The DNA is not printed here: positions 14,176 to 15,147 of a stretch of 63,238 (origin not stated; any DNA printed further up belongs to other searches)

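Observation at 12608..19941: TetR-linked acyl-CoA cluster with two tandem DUF2148 Fe-S paralogs and an SCP2 carrier but no hydratase or dehydrogenase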

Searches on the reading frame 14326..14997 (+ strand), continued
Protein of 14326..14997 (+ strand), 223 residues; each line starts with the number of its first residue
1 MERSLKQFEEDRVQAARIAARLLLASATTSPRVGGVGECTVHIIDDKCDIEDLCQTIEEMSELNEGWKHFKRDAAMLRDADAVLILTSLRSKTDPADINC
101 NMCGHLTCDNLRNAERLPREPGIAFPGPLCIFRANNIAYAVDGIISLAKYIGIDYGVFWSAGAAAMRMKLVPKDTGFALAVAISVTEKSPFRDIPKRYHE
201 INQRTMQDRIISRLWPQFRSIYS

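Call 44: find_encoding_contigs(protein=P0118, flank=10000, max_places=1)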
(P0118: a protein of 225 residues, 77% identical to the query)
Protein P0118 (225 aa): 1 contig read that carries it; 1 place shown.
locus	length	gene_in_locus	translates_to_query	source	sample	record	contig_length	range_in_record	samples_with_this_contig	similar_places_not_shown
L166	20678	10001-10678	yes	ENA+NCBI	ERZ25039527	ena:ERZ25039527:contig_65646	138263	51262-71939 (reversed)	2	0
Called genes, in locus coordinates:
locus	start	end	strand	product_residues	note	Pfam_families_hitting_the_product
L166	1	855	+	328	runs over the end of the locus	PF14470:bPH_3 (weak)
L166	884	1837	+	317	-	PF05496:RuvB_N (faint), PF00004:AAA, PF00910:RNA_helicase (faint), PF17866:AAA_lid_6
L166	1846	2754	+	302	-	-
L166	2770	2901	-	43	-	-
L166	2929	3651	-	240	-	-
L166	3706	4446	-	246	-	PF11249:DUF3047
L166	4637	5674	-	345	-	-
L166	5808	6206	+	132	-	-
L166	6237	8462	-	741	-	PF07695:7TMR-DISM_7TM, PF00015:MCPsignal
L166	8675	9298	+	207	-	PF00440:TetR_N, PF16925:TetR_C_13 (weak), PF13977:TetR_C_6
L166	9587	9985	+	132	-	-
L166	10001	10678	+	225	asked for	PF09918:DUF2148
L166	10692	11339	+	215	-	PF09918:DUF2148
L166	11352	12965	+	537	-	PF00501:AMP-binding, PF13193:AMP-binding_C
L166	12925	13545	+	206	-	-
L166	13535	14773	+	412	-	PF02771:Acyl-CoA_dh_N, PF02770:Acyl-CoA_dh_M, PF00441:Acyl-CoA_dh_1, PF08028:Acyl-CoA_dh_2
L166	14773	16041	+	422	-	PF00108:Thiolase_N, PF00109:ketoacyl-synt (weak), PF08545:ACP_syn_III (faint), PF22691:Thiolase_C_1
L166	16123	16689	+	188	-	PF16036:Chalcone_3, PF16035:Chalcone_2 (faint)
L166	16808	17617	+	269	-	PF00106:adh_short, PF08659:KR, PF01370:Epimerase (faint), PF13561:adh_short_C2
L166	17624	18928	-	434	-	PF07690:MFS_1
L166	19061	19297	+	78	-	-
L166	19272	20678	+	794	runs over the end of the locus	PF13188:PAS_8 (faint), PF08448:PAS_4 (weak), PF13426:PAS_9, PF00989:PAS, PF08448:PAS_4 (weak), PF13426:PAS_9, PF02518:HATPase_c, PF00072:Response_reg, +1 more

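Call 45: find_encoding_contigs(protein=P0026, flank=10000, max_places=1)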
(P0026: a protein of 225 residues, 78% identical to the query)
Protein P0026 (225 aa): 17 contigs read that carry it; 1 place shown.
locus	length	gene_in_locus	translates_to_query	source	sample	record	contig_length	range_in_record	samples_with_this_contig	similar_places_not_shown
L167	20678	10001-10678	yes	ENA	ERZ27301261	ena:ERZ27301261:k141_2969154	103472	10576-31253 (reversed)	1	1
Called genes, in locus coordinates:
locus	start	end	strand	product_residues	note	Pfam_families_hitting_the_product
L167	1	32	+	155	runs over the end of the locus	-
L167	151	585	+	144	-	PF03479:PCC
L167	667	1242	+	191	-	-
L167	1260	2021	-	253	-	PF00106:adh_short, PF08659:KR (weak), PF13561:adh_short_C2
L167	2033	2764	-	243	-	PF00392:GntR, PF08279:HTH_11 (faint), PF07729:FCD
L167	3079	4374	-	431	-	PF09861:Lar_N, PF21113:LarA_C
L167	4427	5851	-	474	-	PF01565:FAD_binding_4, PF02913:FAD-oxidase_C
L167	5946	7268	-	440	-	PF06808:DctM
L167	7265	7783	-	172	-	PF04290:DctQ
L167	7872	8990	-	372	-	PF03480:DctP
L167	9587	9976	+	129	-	PF02036:SCP2 (weak)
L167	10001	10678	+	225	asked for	PF09918:DUF2148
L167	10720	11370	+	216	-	PF09918:DUF2148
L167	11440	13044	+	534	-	PF00501:AMP-binding, PF13193:AMP-binding_C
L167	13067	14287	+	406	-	PF02771:Acyl-CoA_dh_N, PF02770:Acyl-CoA_dh_M, PF00441:Acyl-CoA_dh_1, PF08028:Acyl-CoA_dh_2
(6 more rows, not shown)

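Call 49: list_cluster_members(proteins=[P0069, L043:10001-10672:+, L073:10001-10672:+])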
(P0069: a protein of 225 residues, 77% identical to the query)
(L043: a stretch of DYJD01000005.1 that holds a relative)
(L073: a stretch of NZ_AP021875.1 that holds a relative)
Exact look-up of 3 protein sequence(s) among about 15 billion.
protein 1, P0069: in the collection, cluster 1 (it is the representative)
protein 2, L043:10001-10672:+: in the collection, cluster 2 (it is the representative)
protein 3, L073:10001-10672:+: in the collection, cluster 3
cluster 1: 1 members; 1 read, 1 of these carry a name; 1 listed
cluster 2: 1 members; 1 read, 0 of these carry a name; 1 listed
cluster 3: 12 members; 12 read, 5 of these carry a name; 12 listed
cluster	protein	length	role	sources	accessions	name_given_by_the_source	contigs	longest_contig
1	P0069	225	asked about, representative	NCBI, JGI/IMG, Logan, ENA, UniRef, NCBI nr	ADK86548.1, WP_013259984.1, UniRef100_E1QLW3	Protein of unknown function DUF2148 [Desulfarculus baarsii DSM 2075] | DUF2148 domain-containing protein n=1 Tax=Desulfarculus baarsii (strain ATCC 33931 / DSM ... | DUF2148 domain-containing protein [Desulfarculus baarsii]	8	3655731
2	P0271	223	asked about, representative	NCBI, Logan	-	-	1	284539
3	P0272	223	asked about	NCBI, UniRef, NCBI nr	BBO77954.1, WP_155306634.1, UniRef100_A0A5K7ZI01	hypothetical protein DSCW_53710 [Desulfosarcina widdelii] | DUF2148 domain-containing protein n=1 Tax=Desulfosarcina widdelii TaxID=947919 ... | DUF2148 domain-containing protein [Desulfosarcina widdelii]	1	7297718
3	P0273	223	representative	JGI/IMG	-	-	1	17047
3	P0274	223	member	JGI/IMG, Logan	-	uncharacterized ferredoxin-like protein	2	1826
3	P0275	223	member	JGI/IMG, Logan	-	uncharacterized ferredoxin-like protein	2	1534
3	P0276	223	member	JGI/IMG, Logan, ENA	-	uncharacterized ferredoxin-like protein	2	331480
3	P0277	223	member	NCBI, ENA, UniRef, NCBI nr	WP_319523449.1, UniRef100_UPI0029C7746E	DUF2148 domain-containing protein [uncultured Desulfosarcina sp.] | ferredoxin domain-containing protein n=1 Tax=uncultured Desulfosarcina sp. TaxID=218289 ...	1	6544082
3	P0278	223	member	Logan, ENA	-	-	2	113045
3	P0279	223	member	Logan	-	-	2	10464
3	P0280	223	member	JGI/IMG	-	-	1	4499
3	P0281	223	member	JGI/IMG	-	-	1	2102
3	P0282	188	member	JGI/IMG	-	-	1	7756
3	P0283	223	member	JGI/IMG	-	-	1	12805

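Call 67: find_related_loci(query=P0127, collection=genome_contigs, flank=10000)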
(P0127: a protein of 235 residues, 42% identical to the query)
Query P0127 (235 aa) in genome_contigs; peptide patterns used: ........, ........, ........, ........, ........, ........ (x = any residue, [..] = any of these).
122 stretches matched a pattern, but none encodes a relative of the query by tblastn (E <= 1e-3).

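Call 68: find_related_loci(query=P0127, collection=metagenome_contigs, flank=10000)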
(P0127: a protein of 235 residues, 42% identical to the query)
Query P0127 (235 aa) in metagenome_contigs; peptide patterns used: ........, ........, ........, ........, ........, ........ (x = any residue, [..] = any of these).
151 stretches matched a pattern, but none encodes a relative of the query by tblastn (E <= 1e-3).

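Call 69: find_homologous_proteins(query=P0127, max_evalue=1e-10)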
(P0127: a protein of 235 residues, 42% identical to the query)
Query P0127 (235 aa): 1 proteins with E <= 1e-10 among 892 candidates.
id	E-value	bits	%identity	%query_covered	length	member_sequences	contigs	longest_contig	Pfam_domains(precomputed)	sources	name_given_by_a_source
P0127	6.8e-154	527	100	100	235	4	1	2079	PF09918.15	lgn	-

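Call 70: find_encoding_contigs(protein=P0127, flank=5000, max_places=3)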
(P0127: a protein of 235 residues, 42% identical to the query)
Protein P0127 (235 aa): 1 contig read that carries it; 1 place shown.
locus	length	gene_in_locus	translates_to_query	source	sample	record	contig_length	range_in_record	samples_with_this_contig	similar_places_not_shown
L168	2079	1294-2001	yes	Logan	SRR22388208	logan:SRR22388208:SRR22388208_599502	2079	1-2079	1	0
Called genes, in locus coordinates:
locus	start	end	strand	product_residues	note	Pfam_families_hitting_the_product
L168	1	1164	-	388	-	?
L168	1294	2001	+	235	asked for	PF09918:DUF2148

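Call 72: search_protein_families(library=pfam, proteins=[L020:14392-16113:+, L020:16343-18208:+, L012:14307-15122:+, L166:12925-13545:+, L168:1-1164:-, L012:17827-18789:+, L012:18786-20420:+, L026:17194-18315:+, L044:15763-16404:+], max_evalue=0.001)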
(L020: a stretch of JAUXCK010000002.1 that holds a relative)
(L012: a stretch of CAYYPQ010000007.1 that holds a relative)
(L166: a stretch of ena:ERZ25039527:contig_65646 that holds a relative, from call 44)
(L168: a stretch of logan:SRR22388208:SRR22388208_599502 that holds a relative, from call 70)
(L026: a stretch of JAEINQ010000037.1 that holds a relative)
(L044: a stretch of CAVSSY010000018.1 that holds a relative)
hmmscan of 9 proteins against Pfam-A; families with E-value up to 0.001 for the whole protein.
L020:14392-16113:+ (573 aa): 2 families
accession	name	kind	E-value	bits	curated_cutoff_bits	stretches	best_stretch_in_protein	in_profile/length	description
PF07969.17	Amidohydro_3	-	8.2e-22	78.8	29.7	2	44-308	1-280/472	Amidohydrolase family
PF01979.26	Amidohydro_1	-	7.6e-07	29.1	25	0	481-536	275-329/345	Amidohydrolase family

L020:16343-18208:+ (621 aa): 2 families
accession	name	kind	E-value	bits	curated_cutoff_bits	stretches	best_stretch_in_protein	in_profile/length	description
PF00501.34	AMP-binding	-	7.5e-66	222.9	29.9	1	37-417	5-384/384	AMP-binding enzyme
PF13193.12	AMP-binding_C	-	1.1e-14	55.6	24.5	1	468-543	2-76/76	AMP-binding enzyme C-terminal domain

L012:14307-15122:+ (271 aa): 3 families
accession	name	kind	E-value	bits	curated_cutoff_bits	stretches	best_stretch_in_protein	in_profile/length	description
PF00106.31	adh_short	-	8.4e-50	169.4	26.6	1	10-200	2-189/195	short chain dehydrogenase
PF13561.12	adh_short_C2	-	1.2e-28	100.7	27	1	18-201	6-184/236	Enoyl-(Acyl carrier protein) reductase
PF08659.16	KR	-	4.1e-15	56.6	22.6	1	11-181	3-170/180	KR domain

L166:12925-13545:+ (206 aa): 0 families

L168:1-1164:- (388 aa): 2 families
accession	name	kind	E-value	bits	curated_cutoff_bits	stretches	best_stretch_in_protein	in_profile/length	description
PF04055.27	Radical_SAM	-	1.2e-21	78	29.5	1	189-364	3-166/166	Radical SAM superfamily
PF02310.24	B12-binding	-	4.3e-18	65.7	32.1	1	14-126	11-120/121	B12 binding domain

L012:17827-18789:+ (320 aa): 1 family
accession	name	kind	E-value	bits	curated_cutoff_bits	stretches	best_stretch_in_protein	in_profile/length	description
PF09572.16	RE_XamI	-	9.1e-128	425.5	25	1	53-308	1-256/256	XamI restriction endonuclease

L012:18786-20420:+ (544 aa): 2 families
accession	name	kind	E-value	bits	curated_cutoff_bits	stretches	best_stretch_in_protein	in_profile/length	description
PF07669.17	Eco57I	-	1.1e-13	52.1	25.3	1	116-223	64-170/171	Eco57I restriction-modification methylase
PF22837.1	M_Eco57I_C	-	0.00087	19.2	27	0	289-498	27-219/283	Type II methyltransferase M.Eco57I, C-terminal domain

L026:17194-18315:+ (373 aa): 4 families
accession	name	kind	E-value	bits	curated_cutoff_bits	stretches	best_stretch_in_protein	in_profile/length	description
PF00106.31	adh_short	-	9.3e-45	152.9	26.6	1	122-305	3-187/195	short chain dehydrogenase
PF13561.12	adh_short_C2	-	1.4e-36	126.7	27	1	126-331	1-213/236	Enoyl-(Acyl carrier protein) reductase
PF08659.16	KR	-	1.2e-10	42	22.6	1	123-279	4-161/180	KR domain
PF01370.27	Epimerase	-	1.7e-05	24.8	20.9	1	122-301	1-177/240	NAD dependent epimerase/dehydratase family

L044:15763-16404:+ (213 aa): 2 families
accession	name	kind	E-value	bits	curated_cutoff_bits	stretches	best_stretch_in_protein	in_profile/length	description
PF00106.31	adh_short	-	2.1e-21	76.7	26.6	1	47-142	92-187/195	short chain dehydrogenase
PF13561.12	adh_short_C2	-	6e-16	59.2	27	1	49-167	90-212/236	Enoyl-(Acyl carrier protein) reductase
